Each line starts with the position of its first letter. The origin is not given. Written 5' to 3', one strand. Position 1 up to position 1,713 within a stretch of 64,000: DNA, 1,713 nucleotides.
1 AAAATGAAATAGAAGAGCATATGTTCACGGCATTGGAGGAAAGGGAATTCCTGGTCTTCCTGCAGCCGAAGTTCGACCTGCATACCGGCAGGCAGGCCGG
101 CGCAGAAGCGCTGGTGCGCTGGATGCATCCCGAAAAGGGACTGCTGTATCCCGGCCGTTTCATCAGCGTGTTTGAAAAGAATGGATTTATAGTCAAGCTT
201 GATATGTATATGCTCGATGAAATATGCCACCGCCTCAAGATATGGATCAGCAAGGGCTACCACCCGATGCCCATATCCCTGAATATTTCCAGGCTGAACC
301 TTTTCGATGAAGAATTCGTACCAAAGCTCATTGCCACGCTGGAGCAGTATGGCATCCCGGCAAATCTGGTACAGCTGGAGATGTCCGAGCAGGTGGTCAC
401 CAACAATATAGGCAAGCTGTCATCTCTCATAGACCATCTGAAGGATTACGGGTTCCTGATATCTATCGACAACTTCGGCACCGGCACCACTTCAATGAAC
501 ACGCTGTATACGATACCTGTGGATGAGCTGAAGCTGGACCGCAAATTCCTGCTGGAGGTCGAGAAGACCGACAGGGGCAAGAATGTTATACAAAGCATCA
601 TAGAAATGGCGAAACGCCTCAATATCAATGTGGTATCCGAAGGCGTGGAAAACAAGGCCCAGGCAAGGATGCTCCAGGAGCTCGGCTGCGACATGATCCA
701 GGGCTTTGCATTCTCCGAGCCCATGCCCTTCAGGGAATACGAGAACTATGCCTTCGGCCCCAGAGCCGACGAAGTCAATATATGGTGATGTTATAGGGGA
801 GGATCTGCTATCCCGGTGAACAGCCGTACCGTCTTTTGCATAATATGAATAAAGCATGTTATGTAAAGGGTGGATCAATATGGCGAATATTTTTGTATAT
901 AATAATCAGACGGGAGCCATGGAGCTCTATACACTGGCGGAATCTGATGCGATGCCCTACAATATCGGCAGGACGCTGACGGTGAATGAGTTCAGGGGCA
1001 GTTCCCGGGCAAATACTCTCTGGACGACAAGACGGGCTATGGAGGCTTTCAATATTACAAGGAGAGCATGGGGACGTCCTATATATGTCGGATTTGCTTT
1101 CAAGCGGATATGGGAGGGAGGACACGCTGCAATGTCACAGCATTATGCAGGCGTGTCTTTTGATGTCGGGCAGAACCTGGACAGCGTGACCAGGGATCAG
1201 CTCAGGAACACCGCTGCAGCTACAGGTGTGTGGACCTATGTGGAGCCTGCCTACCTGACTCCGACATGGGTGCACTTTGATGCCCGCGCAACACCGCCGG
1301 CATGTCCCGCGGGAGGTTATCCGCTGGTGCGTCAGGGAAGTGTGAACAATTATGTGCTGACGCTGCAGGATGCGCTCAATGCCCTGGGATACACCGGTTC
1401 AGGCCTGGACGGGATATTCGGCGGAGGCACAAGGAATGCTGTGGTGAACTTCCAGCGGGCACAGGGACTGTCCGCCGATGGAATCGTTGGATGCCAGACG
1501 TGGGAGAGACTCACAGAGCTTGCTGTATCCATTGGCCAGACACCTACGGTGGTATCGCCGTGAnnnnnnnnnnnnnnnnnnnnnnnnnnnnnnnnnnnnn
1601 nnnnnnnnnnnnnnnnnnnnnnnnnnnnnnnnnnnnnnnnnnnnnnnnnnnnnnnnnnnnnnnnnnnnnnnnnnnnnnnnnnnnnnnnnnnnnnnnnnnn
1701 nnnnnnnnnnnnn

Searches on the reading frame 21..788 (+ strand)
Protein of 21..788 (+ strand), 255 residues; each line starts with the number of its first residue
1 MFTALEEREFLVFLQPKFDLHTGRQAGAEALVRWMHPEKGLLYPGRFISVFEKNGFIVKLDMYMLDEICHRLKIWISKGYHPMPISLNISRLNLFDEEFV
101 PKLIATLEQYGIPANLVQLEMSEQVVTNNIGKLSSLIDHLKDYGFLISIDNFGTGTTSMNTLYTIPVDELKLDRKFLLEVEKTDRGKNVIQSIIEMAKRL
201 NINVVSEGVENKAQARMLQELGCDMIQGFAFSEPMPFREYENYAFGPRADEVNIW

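Call 47: search_protein_families(library=pfam, proteins=[window:21-788:+], max_evalue=0.0001)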
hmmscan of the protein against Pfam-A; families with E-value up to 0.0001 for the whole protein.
window:21-788:+ (255 aa): 1 family
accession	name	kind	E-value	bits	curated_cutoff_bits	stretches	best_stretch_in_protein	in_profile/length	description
PF00563.25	EAL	-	6.2e-64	216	31.3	1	3-234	6-236/236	EAL domain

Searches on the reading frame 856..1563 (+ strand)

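Call 47: search_protein_families(library=pfam, proteins=[window:856-1563:+], max_evalue=0.0001)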
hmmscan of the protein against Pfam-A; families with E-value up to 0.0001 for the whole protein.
window:856-1563:+ (235 aa): 1 family
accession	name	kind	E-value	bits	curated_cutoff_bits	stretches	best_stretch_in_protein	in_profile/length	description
PF01471.23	PG_binding_1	-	4e-17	62.6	23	1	167-219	5-57/57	Putative peptidoglycan binding domain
